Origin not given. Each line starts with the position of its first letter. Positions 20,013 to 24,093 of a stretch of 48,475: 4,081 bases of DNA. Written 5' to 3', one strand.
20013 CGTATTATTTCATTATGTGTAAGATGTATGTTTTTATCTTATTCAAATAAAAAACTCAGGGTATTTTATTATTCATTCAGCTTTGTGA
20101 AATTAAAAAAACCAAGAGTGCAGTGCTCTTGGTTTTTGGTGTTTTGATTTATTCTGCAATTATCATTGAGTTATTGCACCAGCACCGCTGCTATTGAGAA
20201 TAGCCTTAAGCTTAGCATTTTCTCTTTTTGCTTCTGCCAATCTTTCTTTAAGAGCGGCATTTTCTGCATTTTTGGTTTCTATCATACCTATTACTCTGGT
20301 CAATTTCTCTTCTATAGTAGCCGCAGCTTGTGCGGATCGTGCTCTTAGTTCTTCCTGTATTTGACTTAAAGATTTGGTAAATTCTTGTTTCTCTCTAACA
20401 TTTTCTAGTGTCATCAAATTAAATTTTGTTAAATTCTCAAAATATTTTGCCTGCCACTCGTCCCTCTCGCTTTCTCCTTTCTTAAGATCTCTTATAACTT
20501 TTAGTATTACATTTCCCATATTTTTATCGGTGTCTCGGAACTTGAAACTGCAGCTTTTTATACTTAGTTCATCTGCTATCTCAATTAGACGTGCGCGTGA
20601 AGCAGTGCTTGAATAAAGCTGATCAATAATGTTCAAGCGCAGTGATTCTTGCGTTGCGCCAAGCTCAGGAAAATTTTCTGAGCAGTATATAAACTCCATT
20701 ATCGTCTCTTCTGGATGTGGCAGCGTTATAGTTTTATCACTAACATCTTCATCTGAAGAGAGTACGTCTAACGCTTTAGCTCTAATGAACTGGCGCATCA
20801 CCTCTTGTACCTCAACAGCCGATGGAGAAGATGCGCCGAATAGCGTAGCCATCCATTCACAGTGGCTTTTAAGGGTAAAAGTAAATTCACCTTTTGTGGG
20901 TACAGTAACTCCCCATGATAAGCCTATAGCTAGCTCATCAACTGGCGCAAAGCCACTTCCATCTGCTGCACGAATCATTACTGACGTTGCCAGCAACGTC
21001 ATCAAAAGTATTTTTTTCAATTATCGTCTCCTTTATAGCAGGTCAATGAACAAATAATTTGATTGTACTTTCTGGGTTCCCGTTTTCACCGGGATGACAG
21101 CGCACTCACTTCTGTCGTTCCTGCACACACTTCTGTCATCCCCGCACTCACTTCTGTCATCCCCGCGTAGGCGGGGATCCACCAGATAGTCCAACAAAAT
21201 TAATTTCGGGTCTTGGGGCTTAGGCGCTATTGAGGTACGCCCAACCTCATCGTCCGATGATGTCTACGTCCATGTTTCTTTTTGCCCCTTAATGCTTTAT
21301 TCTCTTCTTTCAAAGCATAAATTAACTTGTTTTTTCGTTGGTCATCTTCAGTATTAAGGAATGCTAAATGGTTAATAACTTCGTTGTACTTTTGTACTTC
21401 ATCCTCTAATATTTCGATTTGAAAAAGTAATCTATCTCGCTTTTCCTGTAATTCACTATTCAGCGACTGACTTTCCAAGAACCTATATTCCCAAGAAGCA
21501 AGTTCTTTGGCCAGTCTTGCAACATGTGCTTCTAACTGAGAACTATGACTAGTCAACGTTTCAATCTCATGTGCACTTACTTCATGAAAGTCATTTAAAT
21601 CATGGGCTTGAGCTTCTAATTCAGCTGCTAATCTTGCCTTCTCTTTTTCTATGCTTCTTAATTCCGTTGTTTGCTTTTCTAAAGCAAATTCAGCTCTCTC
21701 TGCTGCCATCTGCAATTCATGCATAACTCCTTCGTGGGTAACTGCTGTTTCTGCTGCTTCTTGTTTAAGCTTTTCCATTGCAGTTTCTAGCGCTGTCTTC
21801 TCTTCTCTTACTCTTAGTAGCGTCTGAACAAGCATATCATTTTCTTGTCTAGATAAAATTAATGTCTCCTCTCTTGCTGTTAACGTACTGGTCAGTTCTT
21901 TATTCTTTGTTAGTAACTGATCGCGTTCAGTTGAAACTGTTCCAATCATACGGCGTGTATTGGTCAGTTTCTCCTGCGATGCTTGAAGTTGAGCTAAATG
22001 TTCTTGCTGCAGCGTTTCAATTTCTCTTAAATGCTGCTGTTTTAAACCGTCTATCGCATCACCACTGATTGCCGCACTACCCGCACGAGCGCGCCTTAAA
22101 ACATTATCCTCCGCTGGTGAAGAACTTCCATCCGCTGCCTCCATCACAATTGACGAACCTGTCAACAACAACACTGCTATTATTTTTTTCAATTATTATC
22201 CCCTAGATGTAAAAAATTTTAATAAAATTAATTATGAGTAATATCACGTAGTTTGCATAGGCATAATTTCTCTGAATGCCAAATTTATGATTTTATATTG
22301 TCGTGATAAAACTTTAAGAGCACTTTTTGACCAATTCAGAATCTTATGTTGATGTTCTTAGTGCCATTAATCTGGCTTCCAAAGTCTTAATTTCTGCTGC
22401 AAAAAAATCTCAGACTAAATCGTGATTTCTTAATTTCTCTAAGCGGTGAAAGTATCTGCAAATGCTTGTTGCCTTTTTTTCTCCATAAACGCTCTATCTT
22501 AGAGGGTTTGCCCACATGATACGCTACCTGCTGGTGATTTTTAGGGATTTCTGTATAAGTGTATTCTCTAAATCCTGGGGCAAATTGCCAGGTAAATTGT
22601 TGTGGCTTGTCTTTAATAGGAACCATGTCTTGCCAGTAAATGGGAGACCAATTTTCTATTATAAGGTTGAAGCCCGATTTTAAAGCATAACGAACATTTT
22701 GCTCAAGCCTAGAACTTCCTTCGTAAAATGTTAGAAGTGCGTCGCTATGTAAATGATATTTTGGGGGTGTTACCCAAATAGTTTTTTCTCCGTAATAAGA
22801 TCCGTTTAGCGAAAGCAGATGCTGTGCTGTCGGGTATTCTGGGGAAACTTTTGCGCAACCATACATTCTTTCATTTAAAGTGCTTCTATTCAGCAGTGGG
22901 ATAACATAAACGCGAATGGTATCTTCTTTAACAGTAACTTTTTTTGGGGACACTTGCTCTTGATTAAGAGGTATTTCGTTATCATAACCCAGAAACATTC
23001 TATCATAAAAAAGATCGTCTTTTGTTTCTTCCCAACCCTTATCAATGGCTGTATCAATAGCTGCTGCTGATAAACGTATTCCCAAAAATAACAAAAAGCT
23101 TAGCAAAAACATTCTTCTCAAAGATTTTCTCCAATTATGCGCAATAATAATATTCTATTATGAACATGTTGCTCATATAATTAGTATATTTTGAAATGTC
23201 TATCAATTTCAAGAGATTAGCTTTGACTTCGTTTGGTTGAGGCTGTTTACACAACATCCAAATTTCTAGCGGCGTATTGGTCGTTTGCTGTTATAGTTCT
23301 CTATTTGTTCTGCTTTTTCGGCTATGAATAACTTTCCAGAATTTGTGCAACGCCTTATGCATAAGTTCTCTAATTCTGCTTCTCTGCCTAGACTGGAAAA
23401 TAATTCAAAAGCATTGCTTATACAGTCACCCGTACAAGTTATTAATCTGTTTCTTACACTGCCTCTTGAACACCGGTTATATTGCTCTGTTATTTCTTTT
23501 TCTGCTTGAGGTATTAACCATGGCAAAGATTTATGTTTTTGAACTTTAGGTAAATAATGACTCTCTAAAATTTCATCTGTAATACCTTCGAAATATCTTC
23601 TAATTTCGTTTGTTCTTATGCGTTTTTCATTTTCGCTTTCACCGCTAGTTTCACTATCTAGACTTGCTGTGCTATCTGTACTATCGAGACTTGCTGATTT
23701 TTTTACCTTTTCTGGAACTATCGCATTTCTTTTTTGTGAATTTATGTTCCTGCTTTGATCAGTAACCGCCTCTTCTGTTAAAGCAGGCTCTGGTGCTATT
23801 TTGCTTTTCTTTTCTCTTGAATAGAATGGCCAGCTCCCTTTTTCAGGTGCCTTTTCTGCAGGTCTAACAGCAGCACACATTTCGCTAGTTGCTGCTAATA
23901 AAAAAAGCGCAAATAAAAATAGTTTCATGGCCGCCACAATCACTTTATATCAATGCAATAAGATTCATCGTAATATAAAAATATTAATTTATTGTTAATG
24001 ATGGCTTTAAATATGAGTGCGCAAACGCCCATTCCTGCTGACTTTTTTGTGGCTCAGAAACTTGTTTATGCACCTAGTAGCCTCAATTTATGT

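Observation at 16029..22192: Tandem array of seven secreted, mostly coiled-coil genes that share one expression/export cassette but have unrelated bodies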

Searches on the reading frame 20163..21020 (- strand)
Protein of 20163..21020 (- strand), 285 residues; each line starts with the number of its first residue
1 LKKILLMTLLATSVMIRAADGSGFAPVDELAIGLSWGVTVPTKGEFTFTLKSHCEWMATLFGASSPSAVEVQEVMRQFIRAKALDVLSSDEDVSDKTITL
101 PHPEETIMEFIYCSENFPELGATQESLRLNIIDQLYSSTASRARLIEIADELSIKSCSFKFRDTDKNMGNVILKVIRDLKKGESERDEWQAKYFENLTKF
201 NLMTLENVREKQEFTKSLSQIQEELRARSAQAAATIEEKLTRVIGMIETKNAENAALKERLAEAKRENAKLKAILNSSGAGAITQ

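Call 7: search_protein_families(library=pfam, proteins=[window:20163-21020:-], max_evalue=0.1)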
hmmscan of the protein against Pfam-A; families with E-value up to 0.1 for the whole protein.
window:20163-21020:- (285 aa): 3 families
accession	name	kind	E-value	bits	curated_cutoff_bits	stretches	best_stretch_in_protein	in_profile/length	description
PF20692.3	cpSF2-GREB1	-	0.022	13.8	26.2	1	182-272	364-454/716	Circularly permuted SF2 helicase found in GREB1 proteins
PF00482.28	T2SSF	-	0.071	13.5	25.2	1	162-236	27-99/125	Type II secretion system (T2SS), protein F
PF12808.12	Mto2_bdg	-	0.08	13.7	22.3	0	251-276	21-46/52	Micro-tubular organiser Mto1 C-term Mto2-binding region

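Call 42: search_protein_families(library=phrogs, proteins=[window:20163-21020:-], max_evalue=0.01)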
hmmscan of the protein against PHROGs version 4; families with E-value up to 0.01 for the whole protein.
window:20163-21020:- (285 aa): 0 families

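Call 43: search_protein_families(library=ncbifam, proteins=[window:20163-21020:-], max_evalue=0.01)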
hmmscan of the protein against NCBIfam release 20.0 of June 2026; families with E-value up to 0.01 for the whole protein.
window:20163-21020:- (285 aa): 0 families

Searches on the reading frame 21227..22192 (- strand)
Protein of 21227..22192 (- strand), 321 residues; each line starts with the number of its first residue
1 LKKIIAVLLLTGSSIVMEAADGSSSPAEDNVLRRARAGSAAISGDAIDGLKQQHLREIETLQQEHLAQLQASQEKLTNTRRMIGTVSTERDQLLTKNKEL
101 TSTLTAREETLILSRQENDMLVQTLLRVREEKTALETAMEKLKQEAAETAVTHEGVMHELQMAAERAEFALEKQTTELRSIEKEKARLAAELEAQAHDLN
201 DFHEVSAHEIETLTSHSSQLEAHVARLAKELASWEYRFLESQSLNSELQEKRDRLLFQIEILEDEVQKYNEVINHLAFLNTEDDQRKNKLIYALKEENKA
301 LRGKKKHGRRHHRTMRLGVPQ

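Call 7: search_protein_families(library=pfam, proteins=[window:21227-22192:-], max_evalue=0.1)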
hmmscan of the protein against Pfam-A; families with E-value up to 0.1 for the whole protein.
window:21227-22192:- (321 aa): 1 family
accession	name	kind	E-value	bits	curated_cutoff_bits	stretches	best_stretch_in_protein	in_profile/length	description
PF21841.1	DUF6900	-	0.0091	16.3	24.1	1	176-212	4-39/52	Family of unknown function (DUF6900)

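Call 42: search_protein_families(library=phrogs, proteins=[window:21227-22192:-], max_evalue=0.01)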
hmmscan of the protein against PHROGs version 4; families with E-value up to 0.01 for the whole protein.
window:21227-22192:- (321 aa): 0 families

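Call 43: search_protein_families(library=ncbifam, proteins=[window:21227-22192:-], max_evalue=0.01)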
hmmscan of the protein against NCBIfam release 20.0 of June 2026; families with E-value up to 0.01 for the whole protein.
window:21227-22192:- (321 aa): 3 families
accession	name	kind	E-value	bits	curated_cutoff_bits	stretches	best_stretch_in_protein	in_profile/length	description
TIGR04523.1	Mplasa_alph_rch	subfamily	0.00014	19.9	270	1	46-306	336-585/745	helix-rich protein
TIGR02169.1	SMC_prok_A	equivalog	0.00032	18.5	729.4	1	52-302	695-938/1165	chromosome segregation protein SMC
TIGR02168.1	SMC_prok_B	equivalog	0.0008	17.2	567.35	1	51-297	677-929/1181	chromosome segregation protein SMC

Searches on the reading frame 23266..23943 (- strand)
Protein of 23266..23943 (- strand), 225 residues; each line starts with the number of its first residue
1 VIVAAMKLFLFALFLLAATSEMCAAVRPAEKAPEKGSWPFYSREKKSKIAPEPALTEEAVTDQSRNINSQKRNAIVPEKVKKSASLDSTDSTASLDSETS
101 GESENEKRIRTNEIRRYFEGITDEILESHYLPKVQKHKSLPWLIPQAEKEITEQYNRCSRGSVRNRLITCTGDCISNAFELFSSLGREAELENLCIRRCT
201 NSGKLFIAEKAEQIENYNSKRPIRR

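Call 7: search_protein_families(library=pfam, proteins=[window:23266-23943:-], max_evalue=0.1)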
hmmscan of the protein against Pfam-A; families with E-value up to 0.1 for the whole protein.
window:23266-23943:- (225 aa): 0 families

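Call 42: search_protein_families(library=phrogs, proteins=[window:23266-23943:-], max_evalue=0.01)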
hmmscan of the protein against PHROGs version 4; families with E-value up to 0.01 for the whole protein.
window:23266-23943:- (225 aa): 0 families

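Call 43: search_protein_families(library=ncbifam, proteins=[window:23266-23943:-], max_evalue=0.01)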
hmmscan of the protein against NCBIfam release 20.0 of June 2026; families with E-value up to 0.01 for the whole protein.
window:23266-23943:- (225 aa): 0 families

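Call 48: find_homologous_proteins(query=window:23266-23943:-, max_evalue=0.001)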
Query window:23266-23943:- (225 aa): 11 proteins with E <= 0.001 among 174 candidates.
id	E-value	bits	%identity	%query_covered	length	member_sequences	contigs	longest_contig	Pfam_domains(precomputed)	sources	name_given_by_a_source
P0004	4.1e-139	479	100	98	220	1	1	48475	-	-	-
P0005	1.2e-116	406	88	96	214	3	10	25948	-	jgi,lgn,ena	-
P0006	2.4e-105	369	79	98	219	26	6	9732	-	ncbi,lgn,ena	-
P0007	1.4e-93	330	74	98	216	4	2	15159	-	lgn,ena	-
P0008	1.5e-67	245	57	97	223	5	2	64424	-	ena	-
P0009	4.5e-66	241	57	100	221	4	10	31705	-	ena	-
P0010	1.8e-64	235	55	98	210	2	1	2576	-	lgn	-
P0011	3.3e-60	221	55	97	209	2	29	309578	-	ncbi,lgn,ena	-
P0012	1.4e-57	213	52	95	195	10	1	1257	-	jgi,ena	jgi:hypothetical protein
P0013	2.6e-55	205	54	100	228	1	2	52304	-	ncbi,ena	-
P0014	1.7e-52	196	60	74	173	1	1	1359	-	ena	-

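Call 49: find_encoding_contigs(protein=P0005, flank=10000, max_places=3)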
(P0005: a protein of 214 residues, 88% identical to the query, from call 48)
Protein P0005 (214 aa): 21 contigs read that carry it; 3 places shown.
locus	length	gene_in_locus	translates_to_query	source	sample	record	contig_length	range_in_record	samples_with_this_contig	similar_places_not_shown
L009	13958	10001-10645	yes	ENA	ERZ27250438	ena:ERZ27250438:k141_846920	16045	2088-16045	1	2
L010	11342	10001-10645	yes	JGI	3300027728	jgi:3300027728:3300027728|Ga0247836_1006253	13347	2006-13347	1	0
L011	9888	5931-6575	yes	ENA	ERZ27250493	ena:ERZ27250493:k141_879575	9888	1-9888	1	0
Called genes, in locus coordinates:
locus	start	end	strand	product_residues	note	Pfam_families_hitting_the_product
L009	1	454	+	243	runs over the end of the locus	-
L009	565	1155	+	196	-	-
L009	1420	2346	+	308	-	PF12796:Ank_2 (weak), PF00023:Ank (faint), PF13606:Ank_3 (faint), PF13637:Ank_4 (faint)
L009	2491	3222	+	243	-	PF00023:Ank (faint), PF12796:Ank_2 (weak)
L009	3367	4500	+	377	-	-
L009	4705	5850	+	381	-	-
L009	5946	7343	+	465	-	PF00270:DEAD, PF04851:ResIII (weak), PF00271:Helicase_C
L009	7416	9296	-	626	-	PF00326:Peptidase_S9, PF12697:Abhydrolase_6 (weak)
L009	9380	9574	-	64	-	PF08877:MepB-like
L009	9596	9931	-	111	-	PF08877:MepB-like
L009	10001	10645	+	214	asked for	-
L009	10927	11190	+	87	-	-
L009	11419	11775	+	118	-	-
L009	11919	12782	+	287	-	-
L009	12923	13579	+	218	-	-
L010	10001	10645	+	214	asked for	-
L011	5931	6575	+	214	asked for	-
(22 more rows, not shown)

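Call 50: find_encoding_contigs(protein=P0007, flank=10000, max_places=2)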
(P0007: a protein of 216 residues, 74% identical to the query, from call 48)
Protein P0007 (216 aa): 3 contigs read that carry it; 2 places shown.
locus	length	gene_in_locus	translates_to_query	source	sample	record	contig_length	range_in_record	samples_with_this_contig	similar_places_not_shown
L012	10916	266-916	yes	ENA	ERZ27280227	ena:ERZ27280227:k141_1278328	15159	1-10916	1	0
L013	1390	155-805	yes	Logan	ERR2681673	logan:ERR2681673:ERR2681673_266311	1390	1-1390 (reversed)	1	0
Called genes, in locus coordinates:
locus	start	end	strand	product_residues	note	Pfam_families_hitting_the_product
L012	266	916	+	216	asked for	-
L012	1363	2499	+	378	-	PF04860:Phage_portal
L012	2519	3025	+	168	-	PF04586:Peptidase_S78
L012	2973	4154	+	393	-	PF05065:Phage_capsid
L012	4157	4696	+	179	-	PF05135:Phage_connect_1 (weak)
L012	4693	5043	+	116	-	-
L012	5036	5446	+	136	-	-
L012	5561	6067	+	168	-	-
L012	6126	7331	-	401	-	-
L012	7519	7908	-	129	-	-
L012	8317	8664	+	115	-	-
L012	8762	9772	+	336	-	-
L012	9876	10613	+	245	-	-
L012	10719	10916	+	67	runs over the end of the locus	-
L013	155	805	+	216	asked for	-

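Call 51: find_encoding_contigs(protein=P0011, flank=10000, max_places=2)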
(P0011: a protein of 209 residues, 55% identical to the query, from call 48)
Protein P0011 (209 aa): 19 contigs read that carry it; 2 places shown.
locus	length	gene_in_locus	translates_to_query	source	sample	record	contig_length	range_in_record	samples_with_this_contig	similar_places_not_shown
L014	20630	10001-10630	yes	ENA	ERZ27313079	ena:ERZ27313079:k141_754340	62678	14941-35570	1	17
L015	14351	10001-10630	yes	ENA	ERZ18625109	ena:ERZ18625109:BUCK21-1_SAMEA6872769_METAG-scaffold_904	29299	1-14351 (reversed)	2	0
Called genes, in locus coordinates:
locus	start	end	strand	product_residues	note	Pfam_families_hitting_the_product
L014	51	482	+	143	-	-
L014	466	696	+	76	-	-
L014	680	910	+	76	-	-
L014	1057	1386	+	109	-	-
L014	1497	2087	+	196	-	-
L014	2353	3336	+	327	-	PF00023:Ank (faint), PF13606:Ank_3 (faint), PF13637:Ank_4 (faint), PF12796:Ank_2 (weak)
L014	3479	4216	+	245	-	PF00023:Ank (faint), PF12796:Ank_2 (faint), PF13606:Ank_3 (faint)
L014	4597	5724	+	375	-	-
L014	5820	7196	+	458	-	PF00270:DEAD, PF04851:ResIII (weak), PF00271:Helicase_C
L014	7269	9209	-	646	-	PF00326:Peptidase_S9 (weak), PF07859:Abhydrolase_3 (faint)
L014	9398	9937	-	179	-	PF08877:MepB-like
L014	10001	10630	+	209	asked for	-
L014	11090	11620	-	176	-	-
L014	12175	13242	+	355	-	PF04860:Phage_portal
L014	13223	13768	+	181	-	PF04586:Peptidase_S78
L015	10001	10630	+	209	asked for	-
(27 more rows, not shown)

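Call 53: find_encoding_contigs(protein=P0006, flank=10000, max_places=3)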
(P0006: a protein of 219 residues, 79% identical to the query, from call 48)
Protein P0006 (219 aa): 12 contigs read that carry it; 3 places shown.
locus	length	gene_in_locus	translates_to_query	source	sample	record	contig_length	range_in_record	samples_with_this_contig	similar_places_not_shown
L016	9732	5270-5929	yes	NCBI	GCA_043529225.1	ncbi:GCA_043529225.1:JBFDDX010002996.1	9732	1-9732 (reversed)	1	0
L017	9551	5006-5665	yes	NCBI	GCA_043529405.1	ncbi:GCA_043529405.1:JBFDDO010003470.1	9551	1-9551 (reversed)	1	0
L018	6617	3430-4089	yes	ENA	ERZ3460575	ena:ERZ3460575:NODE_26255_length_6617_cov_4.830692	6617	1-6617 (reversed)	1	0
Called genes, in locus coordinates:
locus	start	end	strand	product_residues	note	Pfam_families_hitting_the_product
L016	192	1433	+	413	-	-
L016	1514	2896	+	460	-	PF00270:DEAD, PF04851:ResIII (weak), PF00271:Helicase_C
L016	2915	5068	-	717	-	-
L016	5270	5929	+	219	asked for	-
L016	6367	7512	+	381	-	PF04860:Phage_portal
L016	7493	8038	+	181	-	PF04586:Peptidase_S78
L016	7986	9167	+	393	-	PF05065:Phage_capsid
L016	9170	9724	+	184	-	PF05135:Phage_connect_1 (weak)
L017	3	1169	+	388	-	?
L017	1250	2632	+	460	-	PF00270:DEAD, PF04851:ResIII (weak), PF00271:Helicase_C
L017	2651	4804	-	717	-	-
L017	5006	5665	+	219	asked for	-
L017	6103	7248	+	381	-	PF04860:Phage_portal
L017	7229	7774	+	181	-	PF04586:Peptidase_S78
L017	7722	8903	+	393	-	PF05065:Phage_capsid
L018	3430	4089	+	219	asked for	-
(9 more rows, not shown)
